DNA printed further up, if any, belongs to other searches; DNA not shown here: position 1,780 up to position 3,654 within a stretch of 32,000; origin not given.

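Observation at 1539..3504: Orphan ABC/SMC-type ATPase coupled to a 138-aa protein with no recognisable motif: candidate undescribed two-gene (defence-like) module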

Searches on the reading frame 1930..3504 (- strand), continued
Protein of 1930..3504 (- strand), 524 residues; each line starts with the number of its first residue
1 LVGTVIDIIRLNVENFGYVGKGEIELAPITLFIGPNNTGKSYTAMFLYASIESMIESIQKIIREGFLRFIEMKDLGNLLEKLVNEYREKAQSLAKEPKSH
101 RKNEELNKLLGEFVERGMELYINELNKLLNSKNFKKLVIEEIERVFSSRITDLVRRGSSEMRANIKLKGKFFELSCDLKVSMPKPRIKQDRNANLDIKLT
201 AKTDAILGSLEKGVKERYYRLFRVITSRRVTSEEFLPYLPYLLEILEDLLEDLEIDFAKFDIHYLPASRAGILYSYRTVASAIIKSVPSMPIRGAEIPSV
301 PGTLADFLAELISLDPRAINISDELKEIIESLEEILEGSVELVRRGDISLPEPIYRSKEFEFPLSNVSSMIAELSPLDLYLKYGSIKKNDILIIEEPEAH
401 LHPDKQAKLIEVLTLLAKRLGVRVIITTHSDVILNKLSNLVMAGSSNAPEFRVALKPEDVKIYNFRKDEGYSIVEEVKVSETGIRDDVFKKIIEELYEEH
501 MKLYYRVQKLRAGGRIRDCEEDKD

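Call 49: find_related_loci(query=A4, collection=genome_contigs, flank=6000)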
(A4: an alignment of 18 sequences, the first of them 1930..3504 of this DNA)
Query A4 (524 aa) in genome_contigs; peptide patterns used: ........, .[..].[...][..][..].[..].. (x = any residue, [..] = any of these).
600 stretches matched a pattern (row limit reached: there are more); 301 encode a relative of the query (tblastn E <= 1e-3); the best 80 are kept; 79 distinct loci.
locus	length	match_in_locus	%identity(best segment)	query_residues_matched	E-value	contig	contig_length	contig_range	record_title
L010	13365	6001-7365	31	7-511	3e-58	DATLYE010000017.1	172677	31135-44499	MAG TPA_asm: Bryobacteraceae bacterium isolate SMAG_U13264 k141_561478, whole genome shotgun sequence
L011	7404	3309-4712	32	9-503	2e-55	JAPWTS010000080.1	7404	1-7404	MAG: Thermofilales archaeon isolate RSNS8 scaffold_2094_c1, whole genome shotgun sequence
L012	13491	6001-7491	32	8-503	2e-55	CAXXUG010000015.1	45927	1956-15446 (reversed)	MAG: Chloroflexota bacterium isolate 95addbb1-5c76-455c-82f2-27e2b3f5f205 genome assembly, contig: contig_15, whole geno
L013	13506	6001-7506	31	9-520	2e-51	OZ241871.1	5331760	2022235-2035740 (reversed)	MAG: Caldilineaceae bacterium isolate ea08df4b-e095-422e-90d1-681d82f9c982 genome assembly, chromosome: 1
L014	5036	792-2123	29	9-503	6e-50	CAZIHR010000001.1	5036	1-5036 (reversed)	MAG TPA_asm: uncultured Nitrosopumilaceae archaeon isolate SRP338948_co1_25 genome assembly, contig: k141_200618, whole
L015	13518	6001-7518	30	9-509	3e-49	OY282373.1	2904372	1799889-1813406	MAG: uncultured Nitrospirales bacterium genome assembly, chromosome: 1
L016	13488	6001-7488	32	9-509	9e-49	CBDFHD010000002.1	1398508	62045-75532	MAG: Candidatus Poribacteria bacterium isolate 3ddb7f14-4d05-4080-9b3f-f5d75a2c5508 genome assembly, contig: contig_2, w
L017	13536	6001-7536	30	9-509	1e-48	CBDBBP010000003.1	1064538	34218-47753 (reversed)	MAG: Arenicellales bacterium isolate 30f20f54-89b0-4b51-9158-1170f9f4a376 genome assembly, contig: contig_3, whole genom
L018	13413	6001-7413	29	9-520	3e-47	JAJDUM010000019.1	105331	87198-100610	MAG: Candidatus Poribacteria bacterium isolate jk18x1bzbins.78 k141_1552320, whole genome shotgun sequence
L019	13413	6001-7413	31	9-503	2e-46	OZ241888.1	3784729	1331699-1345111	MAG: Dehalococcoidia bacterium isolate 46affbec-5afd-4908-a2aa-6a71a6f589da genome assembly, chromosome: 1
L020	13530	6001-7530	28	8-508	6e-46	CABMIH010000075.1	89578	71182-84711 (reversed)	uncultured archaeon isolate LFW-280_3_2 genome assembly, contig: LFW28032_77, whole genome shotgun sequence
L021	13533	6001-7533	28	9-520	6e-46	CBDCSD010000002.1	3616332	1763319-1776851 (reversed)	MAG: Caldilineaceae bacterium isolate c8244fc0-ec89-46dc-8875-79b2ccc2d134 genome assembly, contig: contig_2, whole geno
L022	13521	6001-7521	28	9-499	3e-45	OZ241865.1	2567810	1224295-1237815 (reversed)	MAG: Bdellovibrionales bacterium isolate ae4e30c4-5a1d-468f-bd84-63611cbbb921 genome assembly, chromosome: 1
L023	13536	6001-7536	29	9-509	8e-45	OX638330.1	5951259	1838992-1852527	MAG: uncultured Caldilineaceae bacterium isolate 76db5b8c-001f-43e6-88b1-0bf759d03ef1 genome assembly, chromosome: 1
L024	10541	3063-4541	33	8-507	3e-58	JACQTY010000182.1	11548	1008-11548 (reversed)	MAG: Chloroflexi bacterium isolate NC_groundwater_1423_Ag_S-0.65um_59_50 S_p65_S5_coassembly_k141_3705061, whole genome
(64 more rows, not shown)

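Call 54: search_protein_families(library=padloc, alignment_id=A5, max_evalue=0.1)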
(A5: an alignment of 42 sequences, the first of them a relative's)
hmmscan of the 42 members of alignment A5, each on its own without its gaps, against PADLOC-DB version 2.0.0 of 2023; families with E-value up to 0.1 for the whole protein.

A. member 1, L009:5517-6008:+ (163 aa): 1 family
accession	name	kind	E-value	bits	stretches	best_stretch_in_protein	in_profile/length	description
PDLC04035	PD-T4-4_B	-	0.033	11.8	1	29-94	63-125/206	-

B. families by the number of members that match (of 42 scanned): 16 families
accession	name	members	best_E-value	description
PDLC04668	PDC-M47B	6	1.6e-05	-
PDLC04035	PD-T4-4_B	4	5.8e-05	-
PDLC04563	PDC-M29B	3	4.1e-06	-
PDLC04665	PDC-M47B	2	0.00046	-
PDLC04666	PDC-M47B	2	0.0019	-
PDLC04034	PD-T4-4_B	2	0.008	-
PDLC02359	Tin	1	0.001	Tin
PDLC04824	PDC-S02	1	0.0029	-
PDLC04219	HEC-02B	1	0.0029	-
PDLC01454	Cmr3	1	0.0067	"CAS-III-B,CAS-III-C; effector_G5"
PDLC01980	CARF_m13--CARF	1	0.015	-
PDLC04037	PD-T4-4_B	1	0.017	-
PDLC04799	PDC-S02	1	0.017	-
PDLC04667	PDC-M47B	1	0.021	-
PDLC00944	Cas4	1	0.054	Cas4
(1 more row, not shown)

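Call 55: search_protein_families(library=pfam, alignment_id=A5, max_evalue=0.1)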
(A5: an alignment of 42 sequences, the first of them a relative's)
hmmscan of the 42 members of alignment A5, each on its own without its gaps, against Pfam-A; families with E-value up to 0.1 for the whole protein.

A. member 1, L009:5517-6008:+ (163 aa): 0 families

B. families by the number of members that match (of 42 scanned): 20 families
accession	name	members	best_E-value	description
PF04313.20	HSDR_N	3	0.012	Type I restriction enzyme R protein N terminus (HSDR_N)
PF13588.12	HSDR_N_2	2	0.0043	Type I restriction enzyme R protein N terminus (HSDR_N)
PF12804.13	NTP_transf_3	1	1.9e-31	MobA-like NTP transferase domain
PF00535.33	Glycos_transf_2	1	2e-29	Glycosyl transferase family 2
PF13641.12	Glyco_tranf_2_3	1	1.5e-14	Glycosyltransferase like family 2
PF10111.15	Glyco_tranf_2_2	1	3.3e-07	Glycosyltransferase like family 2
PF00349.27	Hexokinase_1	1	0.011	Hexokinase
PF08774.17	VRR_NUC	1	0.02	VRR-NUC domain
PF07738.19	Sad1_UNC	1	0.023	Sad1 / UNC-like C-terminal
PF22882.2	GT-D-like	1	0.024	GT-D fold-like domain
PF08578.15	DUF1765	1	0.031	Protein of unknown function (DUF1765)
PF11672.13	DUF3268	1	0.033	zinc-finger-containing domain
PF25134.1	DUF7821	1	0.037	Domain of unknown function (DUF7821)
PF14010.12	PEPcase_2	1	0.051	Phosphoenolpyruvate carboxylase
PF20374.3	DUF6669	1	0.055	Family of unknown function (DUF6669)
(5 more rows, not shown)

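Call 57: search_solved_structures(query=window:1930-3492:-, max_evalue=0.001)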
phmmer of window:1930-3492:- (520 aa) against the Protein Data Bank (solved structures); distinct sequences matched with E-value up to 0.001: 5.
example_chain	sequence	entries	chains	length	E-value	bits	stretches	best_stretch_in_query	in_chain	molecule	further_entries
6p74_A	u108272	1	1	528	0.00012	24.4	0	384-430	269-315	Putative ATP-dependent endonuclease of the OLD family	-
3pih_A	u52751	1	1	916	0.00017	23.9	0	373-441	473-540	UvrABC system protein A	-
9u9y_A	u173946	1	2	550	0.00045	22.6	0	380-434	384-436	AAA family ATPase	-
9kjx_B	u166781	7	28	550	0.00054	22.3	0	380-434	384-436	AAA family ATPase | Retron I-A effector PtuA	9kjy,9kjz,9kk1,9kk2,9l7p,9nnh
6n9l_A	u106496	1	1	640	0.00086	21.6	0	373-441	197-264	UvrABC system protein A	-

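Call 67: predict_structure(alignment_id=A4)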
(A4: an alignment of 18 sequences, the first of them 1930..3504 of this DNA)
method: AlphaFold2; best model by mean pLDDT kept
length: 524 residues; sequences in the alignment: 18
mean_pLDDT: 80.7   pTM: 0.83
mean pLDDT of the five models: 80.7, 80.3, 79.1, 79.0, 77.7
residues with pLDDT >= 90: 191; 70-90: 226; 50-70: 73; < 50: 34
segments of 3 or more residues with pLDDT < 50: 1-3, 229-232, 285-298, 515-524
pLDDT, mean of each block of 10 residues (from residue 1): 69 94 96 90 95 84 82 80 78 68 72 81 91 90 89 90 95 94 66 88 80 58 53 53 71 81 87 68 46 41 84 82 88 93 79 89 85 92 90 93 94 94 95 93 78 88 91 93 86 79 71 49 30
secondary structure, 60 per line:
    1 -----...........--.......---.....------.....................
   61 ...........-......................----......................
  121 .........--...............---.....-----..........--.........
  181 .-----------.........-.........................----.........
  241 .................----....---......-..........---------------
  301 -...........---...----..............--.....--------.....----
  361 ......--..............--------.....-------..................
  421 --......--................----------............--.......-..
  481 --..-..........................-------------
elements in order: E6-16 E19-25 E29-33 H40-71 H73-94 H99-129 H132-146 H150-153 E160-169 E172-181 E193-201 H203-227 H232-257 E262-265 H269-274 H276-285 H302-312 H323-336 E339-343 E352-356 E361-363 H369-382 E391-395 H403-420 E423-428 H431-446 E460-468 E471-477 H486-511

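Call 69: fold_search(model_id=the predicted structure, library=pdb)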
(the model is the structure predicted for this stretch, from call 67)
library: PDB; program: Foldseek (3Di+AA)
matches with E <= 10: 967; with E <= 0.001: 182
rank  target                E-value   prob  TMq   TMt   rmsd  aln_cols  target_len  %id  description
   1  9n69_D                1.7e-12  1.00  0.34  0.41  20.4       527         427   15  Structure of the retron IA complex with HNH nuclease in the "down" orientation (released 2025-04-23)
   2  9n69_C                2.6e-12  1.00  0.32  0.37  25.5       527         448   15  Structure of the retron IA complex with HNH nuclease in the "down" orientation (released 2025-04-23)
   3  9n6b_C                2.9e-12  1.00  0.34  0.39  25.6       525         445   15  Structure of the retron IA complex with HNH nuclease in the "up" orientation (released 2025-04-23)
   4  9n6c_C                3.1e-12  1.00  0.35  0.40  25.3       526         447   15  Structure of the Retron IA Complex without the HNH Nuclease (released 2025-04-23)
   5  9n6c_D                3.6e-12  1.00  0.34  0.40  19.4       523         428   15  Structure of the Retron IA Complex without the HNH Nuclease (released 2025-04-23)
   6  9n6b_A                5.8e-12  1.00  0.35  0.35  21.4       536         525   15  Structure of the retron IA complex with HNH nuclease in the "up" orientation (released 2025-04-23)
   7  9n6b_B                1.9e-11  1.00  0.35  0.36  20.1       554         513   14  Structure of the retron IA complex with HNH nuclease in the "up" orientation (released 2025-04-23)
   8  9n69_A                1.9e-11  1.00  0.35  0.35  21.6       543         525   16  Structure of the retron IA complex with HNH nuclease in the "down" orientation (released 2025-04-23)
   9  9n69_B                3.5e-11  1.00  0.35  0.36  20.7       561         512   14  Structure of the retron IA complex with HNH nuclease in the "down" orientation (released 2025-04-23)
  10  8eea_B                5.4e-11  1.00  0.35  0.47  14.0       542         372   12  Structure of E.coli Septu (PtuAB) complex (released 2023-12-27)
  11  9n6c_B                1.1e-10  1.00  0.31  0.37  25.7       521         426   14  Structure of the Retron IA Complex without the HNH Nuclease (released 2025-04-23)
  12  8eea_A                1.2e-10  1.00  0.34  0.46  15.4       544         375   12  Structure of E.coli Septu (PtuAB) complex (released 2023-12-27)
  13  5dny_B                1.9e-10  1.00  0.36  0.51  22.3       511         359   13  Structure of the ATPrS-Mre11/Rad50-DNA complex (released 2016-02-24)
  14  9kjy_E                4.8e-10  1.00  0.36  0.37  16.5       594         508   12  Cryo-EM structure of the Retron-Eco7 complex (state 2) (released 2025-11-12)
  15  9o4a_B                5.3e-10  1.00  0.40  0.43   8.8       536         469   11  Ec83 Retron PtuAB mutant complex (released 2025-07-02)
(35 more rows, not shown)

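Call 82: search_dna_similar(query=L009:4001-5530:+, collection=plasmids, mode=protein, max_evalue=1e-8, max_rows=25)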
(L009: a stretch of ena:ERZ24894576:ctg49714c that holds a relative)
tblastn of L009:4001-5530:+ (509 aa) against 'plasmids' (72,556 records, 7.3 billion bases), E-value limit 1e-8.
Records with a match: 4; places in all: 4; records where one place covers at least 80% of the query: 2.
Best place of each record, by identity: <60% 4.
By first word of the organism name: Escherichia 2; Annamia 1; Serratia 1.
By predicted mobility (MOB-suite, as given by PLSDB): non-mobilizable 3; mobilizable 1.
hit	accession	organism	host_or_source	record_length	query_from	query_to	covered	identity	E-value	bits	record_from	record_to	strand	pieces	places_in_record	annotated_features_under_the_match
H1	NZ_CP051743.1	Escherichia coli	Homo sapiens,whole organism,rectal swab ...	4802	11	490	94%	24.9%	1e-15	88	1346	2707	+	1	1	AAA family ATPase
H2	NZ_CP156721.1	Escherichia coli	Homo sapiens,drainage fluid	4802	11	490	94%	24.9%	1e-15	88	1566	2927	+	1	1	AAA family ATPase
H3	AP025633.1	Annamia dubia NIES-4383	-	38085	342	422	16%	42.0%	9e-12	76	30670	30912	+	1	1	hypothetical protein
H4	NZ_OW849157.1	Serratia marcescens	Homo sapiens,Complejo Asistencial ...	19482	345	422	15%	40.5%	3e-9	67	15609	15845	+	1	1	AAA family ATPase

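Call 83: get_annotated_region(hit=H1, flank=2500)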
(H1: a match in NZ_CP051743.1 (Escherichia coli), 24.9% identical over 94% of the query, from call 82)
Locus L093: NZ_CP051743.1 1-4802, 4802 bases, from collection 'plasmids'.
description: Escherichia coli strain SCU-105 plasmid pSCU-105-5, complete sequence
organism: Escherichia coli (NCBI taxid 562)
taxonomy: Bacteria; Pseudomonadota; Gammaproteobacteria; Enterobacterales; Enterobacteriaceae; Escherichia; Escherichia coli
host: -; source: Homo sapiens,whole organism,rectal swab from healthy college student; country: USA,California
typing (MOB-suite, as given by PLSDB): non-mobilizable; replicon Col(MG828),rep_cluster_2373
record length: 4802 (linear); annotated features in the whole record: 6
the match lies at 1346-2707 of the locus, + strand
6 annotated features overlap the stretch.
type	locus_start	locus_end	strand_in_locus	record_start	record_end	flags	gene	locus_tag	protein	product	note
CDS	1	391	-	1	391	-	-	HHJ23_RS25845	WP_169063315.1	helix-turn-helix domain-containing protein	-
CDS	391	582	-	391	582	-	-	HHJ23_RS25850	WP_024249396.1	Rop family plasmid primer RNA-binding protein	-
CDS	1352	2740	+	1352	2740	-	-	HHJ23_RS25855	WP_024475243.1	AAA family ATPase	-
CDS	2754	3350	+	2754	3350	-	-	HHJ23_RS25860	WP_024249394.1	hypothetical protein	-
CDS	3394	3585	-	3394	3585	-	-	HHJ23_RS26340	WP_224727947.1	hypothetical protein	-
CDS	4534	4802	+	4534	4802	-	-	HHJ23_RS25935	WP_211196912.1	hypothetical protein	-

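Call 84: search_protein_families(library=padloc, proteins=[L093:1352-2740:+, L093:2754-3350:+], max_evalue=0.001)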
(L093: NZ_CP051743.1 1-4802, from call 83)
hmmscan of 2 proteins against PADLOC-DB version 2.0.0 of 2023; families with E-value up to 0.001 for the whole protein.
L093:1352-2740:+ (462 aa): 55 families (the best 25 are shown)
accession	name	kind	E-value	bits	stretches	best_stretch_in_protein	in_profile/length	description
PDLC04032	PD-T4-4_A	-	3.2e-123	410.2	1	1-459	1-469/474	-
PDLC04033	PD-T4-4_A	-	2.9e-109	364.3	1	1-456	1-455/460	-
PDLC04664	PDC-M47A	-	6.3e-92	306.9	1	1-426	1-413/461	-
PDLC02979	AriA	-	1.6e-28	98.5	1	2-381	5-373/373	-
PDLC03878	NsnB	-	2.5e-18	65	1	2-430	4-328/345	-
PDLC04214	HEC-02A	-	1.4e-16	58.7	1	273-385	175-286/338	-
PDLC02980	AriA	-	1e-15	56.5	1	21-381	1-303/304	-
PDLC04213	HEC-02A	-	1.8e-15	55.4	1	265-388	168-283/337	-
PDLC02358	Old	-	1.4e-13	48.5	2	338-387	286-335/578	Old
PDLC04710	PDC-M56A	-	4.5e-12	43.7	1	337-452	241-352/382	-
PDLC04146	HEC-02B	-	2.2e-11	41.4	1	318-393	219-295/344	-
PDLC02915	ATPase-Toprim_I-B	-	4.3e-11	40.3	2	339-388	258-306/623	-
PDLC02914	ATPase-Toprim_I-B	-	4.9e-11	40.5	1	318-387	185-254/443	-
PDLC04177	HEC-01A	-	1.8e-10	38.4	1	301-387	263-346/393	-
PDLC00289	PtuA1|PtuA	-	2.3e-10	38.1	1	286-389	201-301/404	AAA ATPase domain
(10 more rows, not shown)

L093:2754-3350:+ (198 aa): 5 families
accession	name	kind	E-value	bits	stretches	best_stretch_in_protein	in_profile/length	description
PDLC04035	PD-T4-4_B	-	1.1e-43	147.3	1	1-170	1-167/206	-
PDLC04034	PD-T4-4_B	-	3.3e-10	38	1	23-173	24-163/190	-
PDLC04037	PD-T4-4_B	-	1.1e-06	26.5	1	2-182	6-171/190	-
PDLC04668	PDC-M47B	-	2.1e-05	22.3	1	3-188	5-172/186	-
PDLC04666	PDC-M47B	-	0.00016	19.5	1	75-140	48-114/174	-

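Call 90: search_protein_families(library=pfam, proteins=[L008:7041-7691:-, L003:1417-2595:+, L003:2540-3142:+, L011:4787-5251:+, L019:7460-7882:+, L022:7561-8040:+, L093:2754-3350:+], max_evalue=0.05)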
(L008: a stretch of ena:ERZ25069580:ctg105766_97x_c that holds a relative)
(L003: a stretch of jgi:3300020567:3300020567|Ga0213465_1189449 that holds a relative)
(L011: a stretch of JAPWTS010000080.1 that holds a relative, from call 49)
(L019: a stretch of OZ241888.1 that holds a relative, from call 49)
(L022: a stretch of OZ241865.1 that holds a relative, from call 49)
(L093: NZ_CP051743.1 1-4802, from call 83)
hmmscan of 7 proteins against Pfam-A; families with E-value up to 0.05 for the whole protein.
L008:7041-7691:- (216 aa): 1 family
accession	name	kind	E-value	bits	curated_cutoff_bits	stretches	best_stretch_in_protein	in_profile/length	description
PF14103.11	DUF4276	-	0.00027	21.7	30.2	1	83-212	59-191/192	Domain of unknown function (DUF4276)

L003:1417-2595:+ (392 aa): 5 families
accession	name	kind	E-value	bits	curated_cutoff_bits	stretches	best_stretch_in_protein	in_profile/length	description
PF13304.12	AAA_21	-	2.4e-12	48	27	2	230-320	221-304/304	AAA domain, putative AbiEii toxin, Type IV TA system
PF13175.12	AAA_15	-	7.3e-11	42.7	32.1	1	3-41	6-46/374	AAA ATPase domain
PF13476.12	AAA_23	-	6.3e-07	30.7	27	1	3-44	2-44/201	AAA domain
PF02463.25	SMC_N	-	8.1e-07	29.1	40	1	3-41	5-46/220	RecF/RecN/SMC N terminal domain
PF13555.12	AAA_29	-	0.00035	20.7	27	1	8-40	12-43/61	P-loop containing region of AAA domain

L003:2540-3142:+ (200 aa): 0 families

L011:4787-5251:+ (154 aa): 0 families

L019:7460-7882:+ (140 aa): 0 families

L022:7561-8040:+ (159 aa): 3 families
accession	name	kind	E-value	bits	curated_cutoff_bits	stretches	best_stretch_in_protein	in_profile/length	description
PF04313.20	HSDR_N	-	0.012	15.9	25.1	1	66-102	122-160/198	Type I restriction enzyme R protein N terminus (HSDR_N)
PF08578.15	DUF1765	-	0.031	15.1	25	1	54-116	27-85/125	Protein of unknown function (DUF1765)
PF25134.1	DUF7821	-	0.037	14.3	23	0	87-147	94-154/177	Domain of unknown function (DUF7821)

L093:2754-3350:+ (198 aa): 0 families
